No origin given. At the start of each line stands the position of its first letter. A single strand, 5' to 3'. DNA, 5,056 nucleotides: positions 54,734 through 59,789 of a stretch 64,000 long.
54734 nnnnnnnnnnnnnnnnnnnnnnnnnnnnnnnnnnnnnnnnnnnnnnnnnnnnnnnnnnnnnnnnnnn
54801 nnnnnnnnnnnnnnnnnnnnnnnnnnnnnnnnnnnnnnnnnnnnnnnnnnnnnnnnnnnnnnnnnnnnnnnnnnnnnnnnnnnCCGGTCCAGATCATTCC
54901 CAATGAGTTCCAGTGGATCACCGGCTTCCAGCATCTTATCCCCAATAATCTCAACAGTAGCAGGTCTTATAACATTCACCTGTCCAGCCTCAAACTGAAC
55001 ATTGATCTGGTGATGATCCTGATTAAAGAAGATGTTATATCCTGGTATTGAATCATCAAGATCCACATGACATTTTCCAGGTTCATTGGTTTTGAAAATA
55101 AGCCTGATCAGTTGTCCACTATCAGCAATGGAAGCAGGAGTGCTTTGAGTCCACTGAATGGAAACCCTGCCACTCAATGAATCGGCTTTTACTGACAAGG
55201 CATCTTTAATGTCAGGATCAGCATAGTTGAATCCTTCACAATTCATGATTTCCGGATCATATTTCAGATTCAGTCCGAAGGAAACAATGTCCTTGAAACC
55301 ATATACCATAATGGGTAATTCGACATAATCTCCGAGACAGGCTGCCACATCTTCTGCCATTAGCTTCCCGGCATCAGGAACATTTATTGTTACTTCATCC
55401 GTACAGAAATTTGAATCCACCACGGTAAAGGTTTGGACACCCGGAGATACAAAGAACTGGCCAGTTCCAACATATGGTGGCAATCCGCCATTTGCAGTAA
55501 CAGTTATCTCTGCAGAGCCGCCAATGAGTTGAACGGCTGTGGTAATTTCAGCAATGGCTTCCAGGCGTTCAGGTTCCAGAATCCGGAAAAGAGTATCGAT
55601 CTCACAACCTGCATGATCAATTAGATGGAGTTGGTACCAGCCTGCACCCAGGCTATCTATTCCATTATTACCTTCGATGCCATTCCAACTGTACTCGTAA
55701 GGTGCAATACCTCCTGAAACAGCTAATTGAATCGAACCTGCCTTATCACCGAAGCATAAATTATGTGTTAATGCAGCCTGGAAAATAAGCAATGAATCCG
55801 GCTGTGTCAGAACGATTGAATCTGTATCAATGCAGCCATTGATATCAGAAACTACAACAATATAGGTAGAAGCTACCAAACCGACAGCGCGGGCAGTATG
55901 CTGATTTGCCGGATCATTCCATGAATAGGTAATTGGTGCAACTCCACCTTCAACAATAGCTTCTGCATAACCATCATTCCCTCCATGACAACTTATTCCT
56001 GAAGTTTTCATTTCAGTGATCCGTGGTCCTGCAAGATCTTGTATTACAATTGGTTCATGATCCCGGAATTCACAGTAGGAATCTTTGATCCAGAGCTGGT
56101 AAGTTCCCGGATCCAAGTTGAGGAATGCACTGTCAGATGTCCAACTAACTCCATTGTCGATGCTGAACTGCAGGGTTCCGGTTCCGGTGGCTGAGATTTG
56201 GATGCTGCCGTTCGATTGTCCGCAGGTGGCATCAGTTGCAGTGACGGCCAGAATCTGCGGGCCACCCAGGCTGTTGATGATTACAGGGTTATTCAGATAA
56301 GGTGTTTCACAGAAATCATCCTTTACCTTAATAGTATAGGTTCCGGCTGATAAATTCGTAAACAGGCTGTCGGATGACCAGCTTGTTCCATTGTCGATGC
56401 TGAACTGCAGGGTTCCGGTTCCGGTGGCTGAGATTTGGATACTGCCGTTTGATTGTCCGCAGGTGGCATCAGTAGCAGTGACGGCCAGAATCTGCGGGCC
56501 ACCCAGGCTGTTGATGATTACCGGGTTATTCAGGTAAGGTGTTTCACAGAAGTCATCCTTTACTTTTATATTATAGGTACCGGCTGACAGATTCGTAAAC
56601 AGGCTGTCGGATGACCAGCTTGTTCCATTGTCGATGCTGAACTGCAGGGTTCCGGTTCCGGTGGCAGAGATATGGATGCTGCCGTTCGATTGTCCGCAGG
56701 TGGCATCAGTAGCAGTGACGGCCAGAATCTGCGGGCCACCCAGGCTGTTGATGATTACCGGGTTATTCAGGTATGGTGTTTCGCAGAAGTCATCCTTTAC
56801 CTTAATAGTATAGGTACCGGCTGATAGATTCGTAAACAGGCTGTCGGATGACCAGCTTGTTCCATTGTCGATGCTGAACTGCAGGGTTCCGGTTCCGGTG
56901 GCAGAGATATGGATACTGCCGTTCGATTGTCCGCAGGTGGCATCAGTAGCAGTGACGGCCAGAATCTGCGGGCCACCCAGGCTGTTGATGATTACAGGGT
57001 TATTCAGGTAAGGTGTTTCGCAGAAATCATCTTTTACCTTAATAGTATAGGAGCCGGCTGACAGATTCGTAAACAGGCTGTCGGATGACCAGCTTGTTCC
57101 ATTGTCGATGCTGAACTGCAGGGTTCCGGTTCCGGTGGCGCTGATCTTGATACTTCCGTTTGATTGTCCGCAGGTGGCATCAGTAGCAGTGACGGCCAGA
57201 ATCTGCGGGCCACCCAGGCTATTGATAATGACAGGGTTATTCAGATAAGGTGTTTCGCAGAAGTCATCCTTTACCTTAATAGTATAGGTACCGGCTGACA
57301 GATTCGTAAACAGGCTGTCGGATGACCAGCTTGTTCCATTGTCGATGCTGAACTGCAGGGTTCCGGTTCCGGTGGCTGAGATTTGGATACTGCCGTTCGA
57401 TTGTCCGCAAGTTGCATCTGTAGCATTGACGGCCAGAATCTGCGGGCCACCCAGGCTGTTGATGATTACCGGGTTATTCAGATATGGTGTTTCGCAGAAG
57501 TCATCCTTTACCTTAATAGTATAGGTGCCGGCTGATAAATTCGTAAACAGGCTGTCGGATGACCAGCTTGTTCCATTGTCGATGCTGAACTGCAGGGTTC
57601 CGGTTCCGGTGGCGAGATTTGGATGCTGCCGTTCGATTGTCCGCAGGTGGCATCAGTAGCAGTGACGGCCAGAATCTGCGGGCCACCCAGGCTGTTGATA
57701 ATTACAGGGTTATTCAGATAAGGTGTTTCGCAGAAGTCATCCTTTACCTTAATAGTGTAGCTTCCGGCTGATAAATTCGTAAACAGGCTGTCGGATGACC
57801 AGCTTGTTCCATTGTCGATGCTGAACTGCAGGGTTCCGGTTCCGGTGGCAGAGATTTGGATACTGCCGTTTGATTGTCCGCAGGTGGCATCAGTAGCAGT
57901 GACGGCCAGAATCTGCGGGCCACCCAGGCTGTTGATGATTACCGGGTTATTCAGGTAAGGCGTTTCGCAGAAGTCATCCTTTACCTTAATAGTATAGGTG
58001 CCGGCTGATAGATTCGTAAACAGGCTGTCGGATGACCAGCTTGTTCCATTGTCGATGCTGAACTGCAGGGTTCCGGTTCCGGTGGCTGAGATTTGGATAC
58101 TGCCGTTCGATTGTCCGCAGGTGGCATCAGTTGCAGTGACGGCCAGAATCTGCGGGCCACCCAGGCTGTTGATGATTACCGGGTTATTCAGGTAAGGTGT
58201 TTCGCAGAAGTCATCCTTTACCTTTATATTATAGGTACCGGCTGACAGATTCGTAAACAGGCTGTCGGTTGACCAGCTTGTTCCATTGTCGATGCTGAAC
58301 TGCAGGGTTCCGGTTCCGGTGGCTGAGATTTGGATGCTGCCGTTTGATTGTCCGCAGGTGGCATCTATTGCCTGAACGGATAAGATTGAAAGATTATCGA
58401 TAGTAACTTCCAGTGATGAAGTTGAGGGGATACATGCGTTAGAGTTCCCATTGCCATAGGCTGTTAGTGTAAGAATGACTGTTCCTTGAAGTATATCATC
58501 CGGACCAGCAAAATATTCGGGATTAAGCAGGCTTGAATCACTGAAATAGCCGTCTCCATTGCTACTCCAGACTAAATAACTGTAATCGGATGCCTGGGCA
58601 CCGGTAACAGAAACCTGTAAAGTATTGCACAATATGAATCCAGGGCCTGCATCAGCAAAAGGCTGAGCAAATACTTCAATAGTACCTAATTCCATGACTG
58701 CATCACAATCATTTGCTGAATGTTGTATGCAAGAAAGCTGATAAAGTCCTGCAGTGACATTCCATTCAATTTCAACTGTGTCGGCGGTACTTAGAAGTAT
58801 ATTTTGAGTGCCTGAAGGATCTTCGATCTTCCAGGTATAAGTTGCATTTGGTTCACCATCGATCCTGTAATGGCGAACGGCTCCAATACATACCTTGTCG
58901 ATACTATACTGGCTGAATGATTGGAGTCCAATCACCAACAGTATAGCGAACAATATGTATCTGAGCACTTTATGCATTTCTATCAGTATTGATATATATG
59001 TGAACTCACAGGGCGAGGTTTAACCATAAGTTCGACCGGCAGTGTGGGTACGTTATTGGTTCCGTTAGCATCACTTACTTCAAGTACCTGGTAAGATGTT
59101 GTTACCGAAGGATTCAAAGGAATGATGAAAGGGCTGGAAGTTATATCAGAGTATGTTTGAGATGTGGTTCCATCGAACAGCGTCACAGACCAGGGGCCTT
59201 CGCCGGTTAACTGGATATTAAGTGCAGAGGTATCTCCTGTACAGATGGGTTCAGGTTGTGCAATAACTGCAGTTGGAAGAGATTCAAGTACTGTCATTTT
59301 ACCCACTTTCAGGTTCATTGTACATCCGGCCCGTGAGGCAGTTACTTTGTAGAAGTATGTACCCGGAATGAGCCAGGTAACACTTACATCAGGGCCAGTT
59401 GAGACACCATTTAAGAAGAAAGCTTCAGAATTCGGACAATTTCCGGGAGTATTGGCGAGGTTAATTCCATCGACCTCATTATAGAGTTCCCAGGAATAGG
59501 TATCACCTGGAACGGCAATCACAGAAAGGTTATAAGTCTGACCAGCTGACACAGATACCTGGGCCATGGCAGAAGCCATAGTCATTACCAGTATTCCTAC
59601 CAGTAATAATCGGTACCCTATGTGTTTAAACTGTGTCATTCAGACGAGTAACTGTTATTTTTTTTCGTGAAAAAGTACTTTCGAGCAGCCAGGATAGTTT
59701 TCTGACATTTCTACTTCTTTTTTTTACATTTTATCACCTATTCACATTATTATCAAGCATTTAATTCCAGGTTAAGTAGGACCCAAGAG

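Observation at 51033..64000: sprCDBF-like surface-adhesin locus with unrecognised accessory proteins and an Omp85-like partner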

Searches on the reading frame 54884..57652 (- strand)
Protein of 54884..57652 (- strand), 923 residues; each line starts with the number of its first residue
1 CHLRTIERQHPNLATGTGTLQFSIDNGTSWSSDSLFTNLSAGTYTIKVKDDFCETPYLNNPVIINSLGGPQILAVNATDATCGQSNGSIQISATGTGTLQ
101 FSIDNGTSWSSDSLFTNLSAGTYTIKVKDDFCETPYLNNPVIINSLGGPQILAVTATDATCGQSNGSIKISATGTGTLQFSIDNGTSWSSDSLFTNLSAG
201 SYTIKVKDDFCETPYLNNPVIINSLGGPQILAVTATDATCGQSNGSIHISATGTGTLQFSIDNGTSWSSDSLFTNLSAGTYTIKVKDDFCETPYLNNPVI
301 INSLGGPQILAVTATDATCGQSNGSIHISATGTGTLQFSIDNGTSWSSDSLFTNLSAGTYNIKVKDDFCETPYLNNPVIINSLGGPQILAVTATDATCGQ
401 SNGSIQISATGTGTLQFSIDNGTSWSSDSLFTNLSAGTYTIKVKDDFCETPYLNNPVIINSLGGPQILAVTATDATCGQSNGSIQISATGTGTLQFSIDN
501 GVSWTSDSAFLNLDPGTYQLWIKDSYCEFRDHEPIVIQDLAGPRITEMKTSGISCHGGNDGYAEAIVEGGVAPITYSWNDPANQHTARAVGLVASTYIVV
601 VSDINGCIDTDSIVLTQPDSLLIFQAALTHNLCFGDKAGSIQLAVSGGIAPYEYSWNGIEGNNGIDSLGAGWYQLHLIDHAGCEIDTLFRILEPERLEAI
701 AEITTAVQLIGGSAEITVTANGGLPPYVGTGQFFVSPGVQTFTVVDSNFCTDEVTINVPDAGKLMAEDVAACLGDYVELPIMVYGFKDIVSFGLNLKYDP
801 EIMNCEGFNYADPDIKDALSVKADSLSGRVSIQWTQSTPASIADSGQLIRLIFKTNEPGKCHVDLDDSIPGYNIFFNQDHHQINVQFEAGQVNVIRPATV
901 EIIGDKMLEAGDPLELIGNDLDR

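Call 6: search_protein_families(library=pfam, proteins=[window:54884-57652:-], max_evalue=0.01)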
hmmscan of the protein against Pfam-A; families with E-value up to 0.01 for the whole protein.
window:54884-57652:- (923 aa): 16 families
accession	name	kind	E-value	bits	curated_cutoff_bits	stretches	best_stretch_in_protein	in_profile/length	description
PF13573.12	SprB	-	1.4e-39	133.8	28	6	631-659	7-35/37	SprB repeat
PF07495.19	Y_Y_Y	-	4e-21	75.1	26.6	0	35-49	31-45/65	Y_Y_Y domain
PF00028.23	Cadherin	-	2.5e-16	60.3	28.8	0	148-188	12-52/93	Cadherin domain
PF14870.12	PSII_BNR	-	8.4e-16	58.5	27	0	325-366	246-286/303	Photosynthesis system II assembly factor YCF48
PF01342.26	SAND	-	1.3e-15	57.2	22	0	317-356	9-48/76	SAND domain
PF21471.3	Reelin_subrepeat-B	-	3.3e-13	49.9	27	0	493-507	61-75/127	Reelin subrepeat B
PF23623.1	GBD_IRG7_N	-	2e-10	41.2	27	0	343-369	57-83/95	IRG7 N-terminal galactose binding domain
PF14900.11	DUF4493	-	3.3e-10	40.6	27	0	87-127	31-70/226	Domain of unknown function (DUF4493)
PF22325.2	CR4_N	-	7.5e-09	36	27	0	327-363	14-50/80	Interferon-gamma receptor, N-terminal domain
PF23608.1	Ig_ILCR1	-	2e-08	34.7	27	0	103-128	58-84/114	ILCR1 Ig-like domain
PF17210.9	SdrD_B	-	7.1e-07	29.8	29.7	0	114-129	51-66/112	SdrD B-like domain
PF13981.11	SopA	-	1.1e-05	26.2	27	0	37-68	16-47/127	SopA-like central domain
PF03174.19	CHB_HEX_C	-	4.9e-05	23.6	23.6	0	256-269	36-49/76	Chitobiase/beta-hexosaminidase C-terminal domain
PF14468.11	DUF4427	-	5.2e-05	23.8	22.7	0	38-62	99-123/132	Protein of unknown function (DUF4427)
PF02012.26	BNR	-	0.00017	21.5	27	0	21-31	1-11/12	BNR/Asp-box repeat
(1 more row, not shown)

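Call 7: search_protein_families(library=ncbifam, proteins=[window:54884-57652:-], max_evalue=0.01)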
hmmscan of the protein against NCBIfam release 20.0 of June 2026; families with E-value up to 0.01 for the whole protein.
window:54884-57652:- (923 aa): 6 families
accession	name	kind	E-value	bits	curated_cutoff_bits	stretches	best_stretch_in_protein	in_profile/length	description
NF005090.0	PRK06522.2-1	equivalog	1.1e-12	47.9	496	0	7-56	130-179/296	2-dehydropantoate 2-reductase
NF010237.0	PRK13684.1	equivalog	1.3e-12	47.4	326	0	325-364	272-310/334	photosynthesis system II assembly factor Ycf48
NF038127.1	FDP_fam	subfamily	8.1e-10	39.3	29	0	417-444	79-106/150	DVUA0089 family protein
NF041940.1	choice_anch_X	domain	7.1e-09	35.2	25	0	36-48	23-35/37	choice-of-anchor X domain-containing protein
TIGR04183.1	Por_Secre_tail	domain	4.7e-07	29.7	23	0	92-130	27-61/72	T9SS type A sorting domain-containing protein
TIGR01939.1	nqrD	equivalog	0.0022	17.9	244.85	0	362-397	4-39/207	NADH:ubiquinone reductase (Na(+)-transporting) subunit D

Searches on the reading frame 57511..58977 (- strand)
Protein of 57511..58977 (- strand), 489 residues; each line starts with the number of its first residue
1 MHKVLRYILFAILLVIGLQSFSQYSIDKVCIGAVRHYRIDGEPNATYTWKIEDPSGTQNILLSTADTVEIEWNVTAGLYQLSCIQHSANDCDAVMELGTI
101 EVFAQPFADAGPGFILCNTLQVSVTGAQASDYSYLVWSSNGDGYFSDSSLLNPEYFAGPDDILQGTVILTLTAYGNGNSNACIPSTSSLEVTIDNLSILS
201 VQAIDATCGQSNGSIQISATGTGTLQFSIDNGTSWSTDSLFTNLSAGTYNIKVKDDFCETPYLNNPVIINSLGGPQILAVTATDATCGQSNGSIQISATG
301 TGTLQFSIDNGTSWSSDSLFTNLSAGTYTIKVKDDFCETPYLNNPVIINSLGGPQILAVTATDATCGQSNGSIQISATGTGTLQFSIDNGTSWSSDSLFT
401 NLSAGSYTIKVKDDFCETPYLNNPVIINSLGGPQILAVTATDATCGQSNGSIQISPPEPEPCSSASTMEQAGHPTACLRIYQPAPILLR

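Call 6: search_protein_families(library=pfam, proteins=[window:57511-58977:-], max_evalue=0.01)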
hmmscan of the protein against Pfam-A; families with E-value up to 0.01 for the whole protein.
window:57511-58977:- (489 aa): 13 families
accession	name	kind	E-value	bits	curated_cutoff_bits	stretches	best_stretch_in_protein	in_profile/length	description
PF13573.12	SprB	-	1.6e-10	40.8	28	2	280-311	2-35/37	SprB repeat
PF07495.19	Y_Y_Y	-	4.6e-09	36.5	26.6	0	319-333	31-45/65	Y_Y_Y domain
PF00028.23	Cadherin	-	1.5e-08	35.4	28.8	0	274-314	12-52/93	Cadherin domain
PF14870.12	PSII_BNR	-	2e-08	34.3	27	0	217-255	248-286/303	Photosynthesis system II assembly factor YCF48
PF01342.26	SAND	-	1.1e-07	31.9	22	0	204-245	7-48/76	SAND domain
PF21471.3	Reelin_subrepeat-B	-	1.1e-06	28.9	27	0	217-239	54-76/127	Reelin subrepeat B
PF22325.2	CR4_N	-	6.6e-06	26.6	27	0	216-252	14-50/80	Interferon-gamma receptor, N-terminal domain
PF14900.11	DUF4493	-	2.7e-05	24.5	27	0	292-332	31-70/226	Domain of unknown function (DUF4493)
PF13944.12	Calycin_like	-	7.9e-05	23.4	30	0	359-423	11-71/124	Calycin-like beta-barrel domain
PF23623.1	GBD_IRG7_N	-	0.00011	22.7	27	0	227-258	53-83/95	IRG7 N-terminal galactose binding domain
PF08166.18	PELP1_HEAT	-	0.0012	19.3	25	0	206-223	18-35/61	PELP1, middle domain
PF17210.9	SdrD_B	-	0.0022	18.6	29.7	0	319-334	51-66/112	SdrD B-like domain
PF02012.26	BNR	-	0.0047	17.1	27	0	226-237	1-12/12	BNR/Asp-box repeat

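Call 7: search_protein_families(library=ncbifam, proteins=[window:57511-58977:-], max_evalue=0.01)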
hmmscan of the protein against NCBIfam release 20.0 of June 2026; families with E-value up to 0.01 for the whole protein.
window:57511-58977:- (489 aa): 6 families
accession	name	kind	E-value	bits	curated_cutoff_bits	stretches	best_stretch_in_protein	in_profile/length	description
NF010237.0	PRK13684.1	equivalog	7.7e-07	28.4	326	0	219-253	276-310/334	photosynthesis system II assembly factor Ycf48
NF005090.0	PRK06522.2-1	equivalog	3.5e-06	26.5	496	0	214-261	132-179/296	2-dehydropantoate 2-reductase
NF041940.1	choice_anch_X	domain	0.00057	19.6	25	0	320-332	23-35/37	choice-of-anchor X domain-containing protein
TIGR04183.1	Por_Secre_tail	domain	0.00064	19.7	23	0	297-335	27-61/72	T9SS type A sorting domain-containing protein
NF038127.1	FDP_fam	subfamily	0.0018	18.7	29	0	306-333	79-106/150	DVUA0089 family protein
TIGR01939.1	nqrD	equivalog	0.0079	16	244.85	0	251-286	4-39/207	NADH:ubiquinone reductase (Na(+)-transporting) subunit D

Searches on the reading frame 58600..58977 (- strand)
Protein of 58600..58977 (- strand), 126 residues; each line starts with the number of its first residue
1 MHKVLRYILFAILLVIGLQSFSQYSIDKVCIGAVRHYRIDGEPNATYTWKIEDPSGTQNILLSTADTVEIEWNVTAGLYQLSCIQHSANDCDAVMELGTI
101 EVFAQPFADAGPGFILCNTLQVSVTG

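Call 82: search_protein_families(library=pfam, proteins=[window:58600-58977:-], max_evalue=10)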
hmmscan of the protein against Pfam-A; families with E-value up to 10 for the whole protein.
window:58600-58977:- (126 aa): 0 families

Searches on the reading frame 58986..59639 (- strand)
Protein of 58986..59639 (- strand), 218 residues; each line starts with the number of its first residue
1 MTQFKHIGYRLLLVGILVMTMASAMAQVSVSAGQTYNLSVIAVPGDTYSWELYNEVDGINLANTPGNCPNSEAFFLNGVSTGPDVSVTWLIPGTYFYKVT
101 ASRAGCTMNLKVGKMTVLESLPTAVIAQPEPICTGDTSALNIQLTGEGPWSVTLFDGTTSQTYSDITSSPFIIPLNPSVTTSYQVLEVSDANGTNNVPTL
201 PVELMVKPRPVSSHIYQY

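Call 6: search_protein_families(library=pfam, proteins=[window:58986-59639:-], max_evalue=0.01)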
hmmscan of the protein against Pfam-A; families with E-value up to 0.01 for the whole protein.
window:58986-59639:- (218 aa): 2 families
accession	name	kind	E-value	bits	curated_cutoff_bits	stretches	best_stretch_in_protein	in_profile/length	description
PF19081.6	Ig_7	-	0.00033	21.3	27.3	0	26-107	8-71/84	Ig-like domain CHU_C associated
PF00801.26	PKD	-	0.0057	17.1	23.5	1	27-102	8-66/80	PKD domain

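Call 7: search_protein_families(library=ncbifam, proteins=[window:58986-59639:-], max_evalue=0.01)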
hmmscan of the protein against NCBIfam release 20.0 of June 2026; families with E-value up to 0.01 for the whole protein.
window:58986-59639:- (218 aa): 0 families

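Call 82: search_protein_families(library=pfam, proteins=[window:58986-59639:-], max_evalue=10)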
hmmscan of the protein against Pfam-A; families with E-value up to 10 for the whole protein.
window:58986-59639:- (218 aa): 4 families
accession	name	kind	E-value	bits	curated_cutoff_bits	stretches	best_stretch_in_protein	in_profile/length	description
PF19081.6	Ig_7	-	0.00033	21.3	27.3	2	26-107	8-71/84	Ig-like domain CHU_C associated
PF00801.26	PKD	-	0.0057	17.1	23.5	1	27-102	8-66/80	PKD domain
PF24312.1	Ig-like_POM152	-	0.029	15.2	27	1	132-161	17-46/89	Nucleoporin POM152, Ig-like domain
PF18911.6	PKD_4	-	0.42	11.1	27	0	79-112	46-80/85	PKD domain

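Call 100: find_homologous_proteins(query=window:58986-59639:-)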
Query window:58986-59639:- (218 aa): 100 proteins with E <= 0.001 among 304 candidates.
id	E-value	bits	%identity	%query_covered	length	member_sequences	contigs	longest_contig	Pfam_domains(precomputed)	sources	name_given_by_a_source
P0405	9.7e-140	481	100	100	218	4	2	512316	-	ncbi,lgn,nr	ncbi:MAG: hypothetical protein IPH84_01575 [Bacteroidales bacterium]|nr:hypothetical protein [Bacter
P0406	8.0e-98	344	71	100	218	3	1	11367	PF19081.7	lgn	-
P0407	1.0e-91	324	74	91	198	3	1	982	PF19081.7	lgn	-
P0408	1.2e-91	324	99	68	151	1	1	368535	-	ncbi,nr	ncbi:MAG: hypothetical protein IPH45_00875 [Bacteroidales bacterium]|nr:hypothetical protein [Bacter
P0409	3.0e-87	310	68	92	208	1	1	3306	PF19081.7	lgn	-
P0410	1.4e-84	301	63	100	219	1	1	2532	-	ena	-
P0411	5.8e-81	289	64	88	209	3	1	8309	-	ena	-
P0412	1.6e-79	285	64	93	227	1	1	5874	-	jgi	jgi:hypothetical protein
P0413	4.1e-78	280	59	100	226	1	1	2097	-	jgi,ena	-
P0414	4.2e-78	280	62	100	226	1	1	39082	-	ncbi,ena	-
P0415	6.3e-78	279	63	91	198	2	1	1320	-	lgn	-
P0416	1.1e-76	275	59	100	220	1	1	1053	-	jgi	jgi:hypothetical protein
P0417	2.9e-76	274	61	100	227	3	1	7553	-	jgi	-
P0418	1.7e-75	271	63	88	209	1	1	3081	-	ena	-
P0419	2.7e-74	268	59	92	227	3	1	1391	-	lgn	-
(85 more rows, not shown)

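Call 101: find_encoding_contigs(protein=P0405, flank=8000, max_places=6)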
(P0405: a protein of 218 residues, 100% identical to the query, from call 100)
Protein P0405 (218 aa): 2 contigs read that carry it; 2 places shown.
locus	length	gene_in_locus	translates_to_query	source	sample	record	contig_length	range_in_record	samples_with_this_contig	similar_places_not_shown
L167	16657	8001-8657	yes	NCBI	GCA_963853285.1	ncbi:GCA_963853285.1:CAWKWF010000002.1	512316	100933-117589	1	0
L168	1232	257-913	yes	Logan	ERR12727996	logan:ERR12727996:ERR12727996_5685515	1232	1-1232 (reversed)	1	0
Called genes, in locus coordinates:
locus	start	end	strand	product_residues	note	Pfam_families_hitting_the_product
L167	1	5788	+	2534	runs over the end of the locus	PF21471:Reelin_subrepeat-B (faint), PF19408:PKD_6, PF19406:PKD_5, PF02494:HYR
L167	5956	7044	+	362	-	-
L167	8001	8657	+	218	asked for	-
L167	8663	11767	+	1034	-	PF17210:SdrD_B (faint), PF00028:Cadherin (faint), PF17957:Big_7 (faint), PF24328:DUF7498 (faint), PF04151:PPC (faint), PF14870:PSII_BNR (faint), PF21471:Reelin_subrepeat-B (faint), PF23623:GBD_IRG7_N (faint), +11 more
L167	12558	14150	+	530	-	PF13573:SprB, PF13585:CHU_C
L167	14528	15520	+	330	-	PF11751:PorP_SprF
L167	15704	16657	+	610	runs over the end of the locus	-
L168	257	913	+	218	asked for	-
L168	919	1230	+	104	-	?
